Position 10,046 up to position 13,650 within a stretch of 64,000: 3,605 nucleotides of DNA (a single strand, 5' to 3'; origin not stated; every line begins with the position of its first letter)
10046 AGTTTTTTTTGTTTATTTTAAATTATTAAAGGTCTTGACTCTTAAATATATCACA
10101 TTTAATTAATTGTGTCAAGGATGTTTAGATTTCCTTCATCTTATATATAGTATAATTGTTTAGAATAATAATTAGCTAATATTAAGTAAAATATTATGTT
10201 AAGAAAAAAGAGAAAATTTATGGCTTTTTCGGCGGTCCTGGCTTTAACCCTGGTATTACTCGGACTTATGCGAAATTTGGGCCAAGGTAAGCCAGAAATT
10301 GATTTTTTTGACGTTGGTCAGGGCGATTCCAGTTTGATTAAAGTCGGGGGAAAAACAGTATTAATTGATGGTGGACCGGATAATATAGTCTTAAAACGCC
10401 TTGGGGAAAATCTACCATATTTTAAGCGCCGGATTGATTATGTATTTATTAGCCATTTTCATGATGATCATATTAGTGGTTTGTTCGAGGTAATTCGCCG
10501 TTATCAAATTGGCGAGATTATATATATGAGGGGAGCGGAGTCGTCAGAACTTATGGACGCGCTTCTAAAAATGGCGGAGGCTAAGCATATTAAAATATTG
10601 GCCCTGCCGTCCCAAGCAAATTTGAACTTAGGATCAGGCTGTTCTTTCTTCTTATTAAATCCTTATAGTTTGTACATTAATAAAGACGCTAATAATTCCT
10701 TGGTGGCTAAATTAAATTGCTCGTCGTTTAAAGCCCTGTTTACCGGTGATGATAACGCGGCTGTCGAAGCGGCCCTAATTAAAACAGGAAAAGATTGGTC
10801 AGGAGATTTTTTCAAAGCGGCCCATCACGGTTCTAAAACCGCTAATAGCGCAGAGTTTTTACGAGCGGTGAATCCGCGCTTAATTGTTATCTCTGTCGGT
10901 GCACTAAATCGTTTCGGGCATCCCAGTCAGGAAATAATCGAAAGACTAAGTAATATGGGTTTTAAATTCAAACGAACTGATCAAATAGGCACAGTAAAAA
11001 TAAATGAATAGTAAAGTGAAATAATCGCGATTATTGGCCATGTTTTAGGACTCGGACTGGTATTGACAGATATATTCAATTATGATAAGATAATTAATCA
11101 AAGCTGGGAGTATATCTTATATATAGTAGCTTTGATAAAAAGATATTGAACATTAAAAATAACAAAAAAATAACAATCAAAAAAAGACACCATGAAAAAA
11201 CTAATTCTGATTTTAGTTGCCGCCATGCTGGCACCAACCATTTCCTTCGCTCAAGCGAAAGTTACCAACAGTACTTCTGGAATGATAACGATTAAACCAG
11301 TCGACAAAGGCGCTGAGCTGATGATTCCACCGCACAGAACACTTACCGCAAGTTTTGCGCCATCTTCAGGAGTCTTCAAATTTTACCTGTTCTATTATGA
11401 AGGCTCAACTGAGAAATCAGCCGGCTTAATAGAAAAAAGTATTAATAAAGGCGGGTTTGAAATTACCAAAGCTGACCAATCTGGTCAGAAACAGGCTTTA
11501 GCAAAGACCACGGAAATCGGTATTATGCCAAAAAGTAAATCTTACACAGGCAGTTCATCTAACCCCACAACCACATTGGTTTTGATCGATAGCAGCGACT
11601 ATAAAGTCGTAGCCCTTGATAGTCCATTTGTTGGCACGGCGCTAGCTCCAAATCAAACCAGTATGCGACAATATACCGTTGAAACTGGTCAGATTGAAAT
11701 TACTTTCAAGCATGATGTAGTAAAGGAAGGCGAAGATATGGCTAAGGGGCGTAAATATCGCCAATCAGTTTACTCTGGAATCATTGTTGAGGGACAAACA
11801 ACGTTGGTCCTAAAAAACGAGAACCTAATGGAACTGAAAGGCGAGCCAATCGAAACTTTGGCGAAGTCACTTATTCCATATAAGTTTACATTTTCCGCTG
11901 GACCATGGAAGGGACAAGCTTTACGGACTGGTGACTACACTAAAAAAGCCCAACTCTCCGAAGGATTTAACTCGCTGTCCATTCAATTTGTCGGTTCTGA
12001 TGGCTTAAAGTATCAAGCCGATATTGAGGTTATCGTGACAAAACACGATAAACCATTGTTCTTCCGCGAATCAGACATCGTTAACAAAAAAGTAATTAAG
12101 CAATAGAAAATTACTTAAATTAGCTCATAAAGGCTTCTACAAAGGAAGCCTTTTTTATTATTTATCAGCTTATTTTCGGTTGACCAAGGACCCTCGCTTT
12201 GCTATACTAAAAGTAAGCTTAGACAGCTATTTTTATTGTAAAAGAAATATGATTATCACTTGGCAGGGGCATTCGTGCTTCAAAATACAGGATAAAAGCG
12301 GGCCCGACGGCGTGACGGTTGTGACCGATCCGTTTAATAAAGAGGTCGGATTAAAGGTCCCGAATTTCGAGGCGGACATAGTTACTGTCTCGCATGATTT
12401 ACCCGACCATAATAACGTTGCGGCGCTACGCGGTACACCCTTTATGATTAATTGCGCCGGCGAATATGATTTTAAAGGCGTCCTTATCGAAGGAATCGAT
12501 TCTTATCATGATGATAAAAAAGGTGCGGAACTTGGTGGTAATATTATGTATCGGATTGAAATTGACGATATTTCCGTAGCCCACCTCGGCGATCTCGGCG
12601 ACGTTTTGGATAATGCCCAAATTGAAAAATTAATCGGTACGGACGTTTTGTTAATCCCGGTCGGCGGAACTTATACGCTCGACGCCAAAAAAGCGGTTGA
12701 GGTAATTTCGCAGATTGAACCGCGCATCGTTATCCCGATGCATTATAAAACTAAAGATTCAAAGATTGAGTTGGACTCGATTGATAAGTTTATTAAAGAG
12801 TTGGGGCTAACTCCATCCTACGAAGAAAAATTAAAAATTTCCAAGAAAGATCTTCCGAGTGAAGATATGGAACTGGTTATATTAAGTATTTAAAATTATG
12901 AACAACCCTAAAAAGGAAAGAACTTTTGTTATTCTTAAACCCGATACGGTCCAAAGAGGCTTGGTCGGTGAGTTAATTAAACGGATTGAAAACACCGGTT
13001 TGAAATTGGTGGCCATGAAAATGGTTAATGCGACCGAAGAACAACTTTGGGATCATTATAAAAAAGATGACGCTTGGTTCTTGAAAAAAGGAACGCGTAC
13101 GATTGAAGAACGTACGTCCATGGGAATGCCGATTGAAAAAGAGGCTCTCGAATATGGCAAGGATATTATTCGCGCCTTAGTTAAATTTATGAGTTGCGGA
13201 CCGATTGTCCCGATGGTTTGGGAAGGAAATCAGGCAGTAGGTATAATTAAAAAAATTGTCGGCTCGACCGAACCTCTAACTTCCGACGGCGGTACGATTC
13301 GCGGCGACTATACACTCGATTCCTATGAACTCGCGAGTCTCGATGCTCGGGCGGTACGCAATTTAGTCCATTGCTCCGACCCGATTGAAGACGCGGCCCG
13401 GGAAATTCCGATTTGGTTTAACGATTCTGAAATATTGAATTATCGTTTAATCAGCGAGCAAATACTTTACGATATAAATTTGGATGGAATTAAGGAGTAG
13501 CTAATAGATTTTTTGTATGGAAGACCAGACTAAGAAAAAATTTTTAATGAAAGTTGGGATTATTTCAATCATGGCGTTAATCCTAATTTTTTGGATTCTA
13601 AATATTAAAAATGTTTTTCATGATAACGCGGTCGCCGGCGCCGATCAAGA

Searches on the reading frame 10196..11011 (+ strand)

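Call 8: search_protein_families(library=pfam, proteins=[window:10196-11011:+], max_evalue=0.001)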
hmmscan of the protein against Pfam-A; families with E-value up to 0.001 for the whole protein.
window:10196-11011:+ (271 aa): 3 families
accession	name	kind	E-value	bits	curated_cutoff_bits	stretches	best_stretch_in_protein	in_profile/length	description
PF00753.33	Lactamase_B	-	1.9e-13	51.2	22.7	1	39-112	2-76/196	Metallo-beta-lactamase superfamily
PF25281.1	MBL_MAP1B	-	6.1e-07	29.2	37.6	1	28-110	16-95/279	MAP1B MBL-like domain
PF12706.13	Lactamase_B_2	-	2e-05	24.7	27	1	54-101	2-52/200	Beta-lactamase superfamily domain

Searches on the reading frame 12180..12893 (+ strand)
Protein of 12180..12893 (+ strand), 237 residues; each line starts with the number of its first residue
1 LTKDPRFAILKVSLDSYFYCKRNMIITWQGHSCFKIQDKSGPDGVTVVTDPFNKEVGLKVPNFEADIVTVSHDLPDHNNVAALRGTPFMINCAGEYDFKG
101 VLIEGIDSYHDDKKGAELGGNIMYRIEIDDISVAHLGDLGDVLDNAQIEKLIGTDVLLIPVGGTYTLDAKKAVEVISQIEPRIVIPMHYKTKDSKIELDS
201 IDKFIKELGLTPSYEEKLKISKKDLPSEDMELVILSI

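Call 16: search_protein_families(library=pfam, proteins=[window:12180-12893:+], max_evalue=0.0001)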
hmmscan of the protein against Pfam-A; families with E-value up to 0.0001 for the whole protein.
window:12180-12893:+ (237 aa): 2 families
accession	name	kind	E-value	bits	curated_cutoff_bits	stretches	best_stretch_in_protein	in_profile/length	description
PF13483.12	Lactamase_B_3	-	3.6e-52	177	24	1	26-188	2-160/160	Beta-lactamase superfamily domain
PF12706.13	Lactamase_B_2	-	9.6e-09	35.6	27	1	103-189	105-200/200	Beta-lactamase superfamily domain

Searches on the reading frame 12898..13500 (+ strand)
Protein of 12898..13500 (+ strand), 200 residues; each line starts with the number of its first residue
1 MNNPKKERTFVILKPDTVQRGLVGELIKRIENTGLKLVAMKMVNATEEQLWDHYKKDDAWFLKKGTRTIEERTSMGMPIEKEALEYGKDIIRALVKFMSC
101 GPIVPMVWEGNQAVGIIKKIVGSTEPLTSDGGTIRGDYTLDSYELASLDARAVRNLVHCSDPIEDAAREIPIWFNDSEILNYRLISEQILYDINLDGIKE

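Call 16: search_protein_families(library=pfam, proteins=[window:12898-13500:+], max_evalue=0.0001)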
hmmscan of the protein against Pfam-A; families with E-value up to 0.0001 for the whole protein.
window:12898-13500:+ (200 aa): 1 family
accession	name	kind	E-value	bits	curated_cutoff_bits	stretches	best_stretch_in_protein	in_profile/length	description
PF00334.24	NDK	-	1.3e-39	135.6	27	2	87-179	53-135/135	Nucleoside diphosphate kinase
